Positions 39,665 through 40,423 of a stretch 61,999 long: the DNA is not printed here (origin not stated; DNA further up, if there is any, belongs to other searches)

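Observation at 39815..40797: A Panacea (DUF4065)-like gene translationally coupled to a 3-TM protein, a candidate toxin-antitoxin-like or abortive module carried by a phage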

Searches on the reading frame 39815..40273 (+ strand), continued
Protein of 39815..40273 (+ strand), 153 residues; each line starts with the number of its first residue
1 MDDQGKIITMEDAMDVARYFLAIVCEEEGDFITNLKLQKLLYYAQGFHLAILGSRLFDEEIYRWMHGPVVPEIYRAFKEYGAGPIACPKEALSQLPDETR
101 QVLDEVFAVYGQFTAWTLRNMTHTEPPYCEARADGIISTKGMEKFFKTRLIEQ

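Call 110: get_annotated_region(hit=H4, flank=2500)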
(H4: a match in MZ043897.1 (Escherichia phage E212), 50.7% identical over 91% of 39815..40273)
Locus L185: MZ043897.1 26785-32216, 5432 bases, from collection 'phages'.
description: Escherichia phage E212, complete genome.
organism: Escherichia phage E212 (NCBI taxid 2836069)
taxonomy: Viruses; Duplodnaviria; Heunggongvirae; Uroviricota; Caudoviricetes; Lederbergvirus
host: Escherichia coli K88 cvcc83902; source: sewage water; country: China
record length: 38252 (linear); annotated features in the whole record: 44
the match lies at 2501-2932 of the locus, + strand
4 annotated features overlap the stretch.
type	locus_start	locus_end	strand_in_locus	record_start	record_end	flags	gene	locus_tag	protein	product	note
CDS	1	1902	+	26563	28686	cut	-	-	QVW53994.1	transglycosylase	-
CDS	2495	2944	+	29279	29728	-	-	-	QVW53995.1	hypothetical protein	-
CDS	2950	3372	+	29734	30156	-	-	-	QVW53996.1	hypothetical protein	-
CDS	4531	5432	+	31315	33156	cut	-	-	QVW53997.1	tail spike protein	-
